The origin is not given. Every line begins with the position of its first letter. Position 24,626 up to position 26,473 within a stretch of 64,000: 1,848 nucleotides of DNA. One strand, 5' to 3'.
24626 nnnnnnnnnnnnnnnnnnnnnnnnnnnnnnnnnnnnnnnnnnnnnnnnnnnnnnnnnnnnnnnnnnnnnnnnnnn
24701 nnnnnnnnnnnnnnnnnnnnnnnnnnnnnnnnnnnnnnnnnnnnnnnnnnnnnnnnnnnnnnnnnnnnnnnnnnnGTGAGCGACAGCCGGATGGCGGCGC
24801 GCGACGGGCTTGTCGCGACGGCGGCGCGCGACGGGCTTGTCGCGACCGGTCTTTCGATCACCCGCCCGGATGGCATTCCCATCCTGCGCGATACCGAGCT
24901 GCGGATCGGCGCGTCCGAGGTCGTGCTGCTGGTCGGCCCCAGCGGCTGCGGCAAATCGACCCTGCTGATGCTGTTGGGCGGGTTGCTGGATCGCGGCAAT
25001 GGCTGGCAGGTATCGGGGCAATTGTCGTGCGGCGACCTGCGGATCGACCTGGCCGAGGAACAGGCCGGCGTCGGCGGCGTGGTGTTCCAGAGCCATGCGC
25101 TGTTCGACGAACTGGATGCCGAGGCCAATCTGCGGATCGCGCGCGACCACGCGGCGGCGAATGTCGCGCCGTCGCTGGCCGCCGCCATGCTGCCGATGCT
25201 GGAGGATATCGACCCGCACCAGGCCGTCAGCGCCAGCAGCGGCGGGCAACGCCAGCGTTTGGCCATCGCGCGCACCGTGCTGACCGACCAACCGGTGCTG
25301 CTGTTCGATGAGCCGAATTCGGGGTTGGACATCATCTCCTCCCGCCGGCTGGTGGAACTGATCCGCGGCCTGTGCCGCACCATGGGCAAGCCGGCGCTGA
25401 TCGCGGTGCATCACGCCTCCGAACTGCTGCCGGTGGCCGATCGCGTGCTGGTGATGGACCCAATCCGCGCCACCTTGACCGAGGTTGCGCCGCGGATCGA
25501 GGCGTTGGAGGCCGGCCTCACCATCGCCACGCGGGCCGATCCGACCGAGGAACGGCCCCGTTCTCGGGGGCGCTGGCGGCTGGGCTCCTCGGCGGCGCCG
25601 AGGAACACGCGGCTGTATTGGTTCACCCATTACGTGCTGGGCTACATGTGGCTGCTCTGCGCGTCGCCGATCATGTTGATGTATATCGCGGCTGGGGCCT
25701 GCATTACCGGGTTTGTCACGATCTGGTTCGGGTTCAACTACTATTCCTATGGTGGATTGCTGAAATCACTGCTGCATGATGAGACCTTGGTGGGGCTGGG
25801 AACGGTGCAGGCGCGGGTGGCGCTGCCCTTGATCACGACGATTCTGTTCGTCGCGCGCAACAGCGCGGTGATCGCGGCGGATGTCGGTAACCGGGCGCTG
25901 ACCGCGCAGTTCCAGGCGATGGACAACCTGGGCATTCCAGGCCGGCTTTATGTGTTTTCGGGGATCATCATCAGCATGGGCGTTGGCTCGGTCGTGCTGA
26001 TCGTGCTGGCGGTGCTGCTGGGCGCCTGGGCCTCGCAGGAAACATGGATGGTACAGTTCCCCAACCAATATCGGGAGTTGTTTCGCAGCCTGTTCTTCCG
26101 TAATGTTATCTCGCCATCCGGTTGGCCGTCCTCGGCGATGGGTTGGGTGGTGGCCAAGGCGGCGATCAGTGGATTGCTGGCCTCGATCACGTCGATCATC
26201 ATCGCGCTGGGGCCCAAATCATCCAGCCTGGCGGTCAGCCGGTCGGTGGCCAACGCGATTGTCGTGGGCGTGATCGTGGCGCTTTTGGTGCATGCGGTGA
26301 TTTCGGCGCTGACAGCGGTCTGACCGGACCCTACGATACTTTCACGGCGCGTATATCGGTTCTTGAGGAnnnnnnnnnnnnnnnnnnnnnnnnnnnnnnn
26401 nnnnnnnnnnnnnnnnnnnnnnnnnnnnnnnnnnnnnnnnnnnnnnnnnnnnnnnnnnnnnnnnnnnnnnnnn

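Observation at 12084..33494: Candidate undescribed membrane-compartment / envelope-remodelling gene cluster (~21 kb, ~20 genes)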

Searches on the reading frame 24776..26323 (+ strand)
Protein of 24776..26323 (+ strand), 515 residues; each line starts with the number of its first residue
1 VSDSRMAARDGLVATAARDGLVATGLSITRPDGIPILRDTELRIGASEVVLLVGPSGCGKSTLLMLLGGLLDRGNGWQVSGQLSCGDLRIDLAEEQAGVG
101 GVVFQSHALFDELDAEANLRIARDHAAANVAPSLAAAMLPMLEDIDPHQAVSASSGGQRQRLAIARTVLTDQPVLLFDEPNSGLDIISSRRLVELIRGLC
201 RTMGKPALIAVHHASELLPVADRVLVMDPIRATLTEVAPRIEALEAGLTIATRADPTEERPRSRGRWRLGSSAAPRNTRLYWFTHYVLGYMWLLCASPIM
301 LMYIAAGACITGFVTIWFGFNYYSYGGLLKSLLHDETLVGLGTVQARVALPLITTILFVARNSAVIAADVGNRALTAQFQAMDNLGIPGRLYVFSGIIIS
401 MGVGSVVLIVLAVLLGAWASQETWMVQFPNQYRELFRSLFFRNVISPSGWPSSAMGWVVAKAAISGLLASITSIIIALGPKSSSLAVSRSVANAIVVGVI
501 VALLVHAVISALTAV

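Call 7: search_protein_families(library=pfam, max_evalue=0.01, proteins=[window:24776-26323:+])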
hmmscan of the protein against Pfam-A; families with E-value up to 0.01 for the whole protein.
window:24776-26323:+ (515 aa): 9 families
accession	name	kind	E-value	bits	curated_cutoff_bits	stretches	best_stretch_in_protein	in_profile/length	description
PF00005.33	ABC_tran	-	4.9e-22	79.4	25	1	37-181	1-136/137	ABC transporter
PF02405.21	MlaE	-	1.6e-09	38.2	22.5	1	326-511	33-211/212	Permease MlaE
PF13304.12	AAA_21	-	9.1e-07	29.7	27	0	50-81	2-30/304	AAA domain, putative AbiEii toxin, Type IV TA system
PF13191.12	AAA_16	-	0.00014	22.9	32.6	1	43-178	20-139/167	AAA ATPase domain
PF23866.1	DUF7224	-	0.00092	19.7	27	0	228-279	12-59/143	Domain of unknown function (DUF7224)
PF13481.12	AAA_25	-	0.002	18.2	27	0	44-68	30-54/195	AAA domain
PF13555.12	AAA_29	-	0.0022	18.2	27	1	40-64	15-39/61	P-loop containing region of AAA domain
PF07728.20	AAA_5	-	0.0075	16.7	22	0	50-74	2-26/139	AAA domain (dynein-related subfamily)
PF09818.15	ABC_ATPase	-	0.0079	15.7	23.2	0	139-233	144-252/283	P-loop domain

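Call 11: find_related_loci(query=window:24776-26323:+, collection=genome_contigs, flank=10000)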
Query window:24776-26323:+ (515 aa) in genome_contigs; peptide patterns used: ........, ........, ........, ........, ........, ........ (x = any residue, [..] = any of these).
85 stretches matched a pattern; 20 encode a relative of the query (tblastn E <= 1e-3); 20 distinct loci.
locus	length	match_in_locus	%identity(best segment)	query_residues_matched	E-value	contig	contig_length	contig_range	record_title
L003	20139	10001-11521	84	20-515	0e+0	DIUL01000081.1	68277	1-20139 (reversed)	MAG TPA_asm: Acetobacteraceae bacterium UBA6159 UBA6159_contig_58620, whole genome shotgun sequence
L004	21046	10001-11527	74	10-515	0e+0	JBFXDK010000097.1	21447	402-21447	MAG: Acetobacteraceae bacterium isolate CA_2019_TPBS_91 NODE_11350_length_21447_cov_12.519371_TPBS, whole genome shotgun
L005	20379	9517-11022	74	16-515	0e+0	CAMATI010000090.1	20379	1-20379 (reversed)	MAG: Asaia bogorensis isolate LH-05nov19-239 genome assembly, contig: LH-05nov19-C5560, whole genome shotgun sequence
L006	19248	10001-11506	75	16-515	0e+0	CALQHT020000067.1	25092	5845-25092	MAG: Nitrosovibrio sp. Nv4 isolate HRS-HS12-bin-48 genome assembly, contig: HRSG-H12-C2122, whole genome shotgun sequenc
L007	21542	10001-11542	68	5-515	0e+0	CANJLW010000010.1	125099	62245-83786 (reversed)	MAG: Acetobacteraceae bacterium isolate RH-23may17-181 genome assembly, contig: RH-23may17-C906, whole genome shotgun se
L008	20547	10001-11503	66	19-515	0e+0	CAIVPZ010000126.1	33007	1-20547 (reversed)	MAG: uncultured Acetobacteraceae bacterium isolate D14_bin-1024 genome assembly, contig: bin-1024:126/176, whole genome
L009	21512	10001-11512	64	21-515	0e+0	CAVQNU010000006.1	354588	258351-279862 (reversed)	MAG: uncultured Alphaproteobacteria bacterium isolate MFD01223.bin.2.73 genome assembly, contig: contig_2107, whole geno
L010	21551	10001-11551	63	21-515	0e+0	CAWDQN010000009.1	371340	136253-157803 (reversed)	MAG: uncultured Alphaproteobacteria bacterium isolate MFD01223.bin.2.90 genome assembly, contig: contig_2901, whole geno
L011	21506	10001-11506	63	21-515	0e+0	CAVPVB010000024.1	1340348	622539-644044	MAG: uncultured Alphaproteobacteria bacterium isolate MFD00082.bin.1.22 genome assembly, contig: contig_7816, whole geno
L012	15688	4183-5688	63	21-515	0e+0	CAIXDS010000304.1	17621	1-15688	MAG: uncultured Acetobacteraceae bacterium isolate B12_bin-0097 genome assembly, contig: bin-0097:304/410, whole genome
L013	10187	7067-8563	78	18-515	0e+0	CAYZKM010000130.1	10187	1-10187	MAG TPA_asm: uncultured Bifidobacterium sp. isolate SRP262948_co1_77 genome assembly, contig: NODE_6932_length_10187_cov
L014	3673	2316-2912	32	32-227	6e-19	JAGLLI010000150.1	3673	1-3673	MAG: Candidatus Parcubacteria bacterium isolate RS_5_13 ROV157_5.bin.13.fa_150, whole genome shotgun sequence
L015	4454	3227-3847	31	29-233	2e-18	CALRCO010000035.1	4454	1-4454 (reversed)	MAG: Candidatus Nomurabacteria bacterium isolate RH-23may17-429 genome assembly, contig: RH-23may17-C174903, whole genom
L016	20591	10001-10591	33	34-227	7e-17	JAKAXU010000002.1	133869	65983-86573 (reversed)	MAG: Acidobacteria bacterium isolate YS2.bin24 NODE_41_length_133869_cov_7.916922, whole genome shotgun sequence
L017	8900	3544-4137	30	35-228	7e-15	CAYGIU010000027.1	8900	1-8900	MAG TPA_asm: uncultured Gammaproteobacteria bacterium isolate ERP113451_co1_191 genome assembly, contig: NODE_9894_lengt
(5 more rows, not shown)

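Call 28: search_protein_families(library=ncbifam, max_evalue=0.01, proteins=[window:24776-26323:+])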
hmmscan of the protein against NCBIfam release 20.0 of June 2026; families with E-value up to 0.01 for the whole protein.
window:24776-26323:+ (515 aa): 184 families (the best 25 are shown)
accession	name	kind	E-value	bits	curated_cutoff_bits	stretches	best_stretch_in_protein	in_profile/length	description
TIGR02982.1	heterocyst_DevA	subfamily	2e-33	115.8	295.8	1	36-228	20-215/220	ABC exporter ATP-binding subunit, DevA family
TIGR03265.1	PhnT2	equivalog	7.7e-31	107.6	457.7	1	36-229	19-210/353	putative 2-aminoethylphosphonate ABC transporter ATP-binding protein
TIGR02142.1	modC_ABC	equivalog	2.4e-27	96.1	285.05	1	39-229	15-207/353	molybdenum ABC transporter ATP-binding protein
TIGR02857.1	CydD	equivalog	3e-27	95.8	435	1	15-227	316-529/529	thiol reductant ABC exporter subunit CydD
NF008233.0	PRK11000.1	equivalog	3.7e-26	91.8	568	1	34-229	16-209/369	maltose/maltodextrin ABC transporter ATP-binding protein MalK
NF008653.0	PRK11650.1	subfamily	7.5e-26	91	432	1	33-228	16-209/357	sn-glycerol-3-phosphate ABC transporter ATP-binding protein UgpC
NF006987.0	PRK09452.1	equivalog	1.1e-25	90.1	482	1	32-228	28-222/378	spermidine/putrescine ABC transporter ATP-binding protein PotA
TIGR02868.1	CydC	equivalog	2.3e-25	89.2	329.05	1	17-213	331-529/530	thiol reductant ABC exporter subunit CydC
TIGR03864.1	PQQ_ABC_ATP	hypoth_equivalog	8.2e-25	87.6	302.25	1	36-231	16-209/236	ABC transporter, ATP-binding subunit, PQQ-dependent alcohol dehydrogenase system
NF043075.1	MMSYN1_0197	equivalog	1.8e-24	86.3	550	1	32-228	13-207/341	spermidine/putrescine ABC transporter ATP-binding protein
TIGR03258.1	PhnT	equivalog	4.1e-24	85.3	499.15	1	18-228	6-214/359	2-aminoethylphosphonate ABC transport system ATP-binding subunit PhnT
TIGR03608.1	L_ocin_972_ABC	subfamily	4.9e-24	84.9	254.85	1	36-225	13-204/206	putative bacteriocin export ABC transporter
NF008513.0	PRK11432.1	equivalog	5.2e-24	84.8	496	1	37-228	22-211/351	ferric ABC transporter ATP-binding protein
TIGR02315.1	ABC_phnC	equivalog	6.3e-24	84.7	266.1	1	25-227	6-219/243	phosphonate ABC transporter ATP-binding protein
TIGR00972.1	3a0107s01c2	equivalog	6.4e-24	84.6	343.2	1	36-227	16-216/248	phosphate ABC transporter ATP-binding protein PstB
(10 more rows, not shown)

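Call 51: search_protein_families(library=padloc, max_evalue=0.01, proteins=[window:24776-26323:+])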
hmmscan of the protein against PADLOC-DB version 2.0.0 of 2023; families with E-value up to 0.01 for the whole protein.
window:24776-26323:+ (515 aa): 8 families
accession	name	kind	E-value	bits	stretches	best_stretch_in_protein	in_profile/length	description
PDLC04135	mad3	-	9.2e-26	89.2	2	148-229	258-339/374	mads_3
PDLC02980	AriA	-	1.5e-07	29.7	1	50-73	2-25/304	-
PDLC04140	mad8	-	4.5e-05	21.1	1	28-67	8-47/314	mads_8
PDLC04164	AriA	-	8.6e-05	20.2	0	151-201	169-222/253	-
PDLC00281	PtuA1|PtuA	-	0.0015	15.7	1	47-75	37-66/448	AAA ATPase domain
PDLC02335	AbiLi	-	0.002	15.2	0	154-219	176-242/326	AbiLi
PDLC00518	JetC1|JetC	-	0.0043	12.9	0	50-64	42-56/1112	DUF3584 domain; MukB-like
PDLC02981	AriAB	-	0.0051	13.5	1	46-74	22-50/694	-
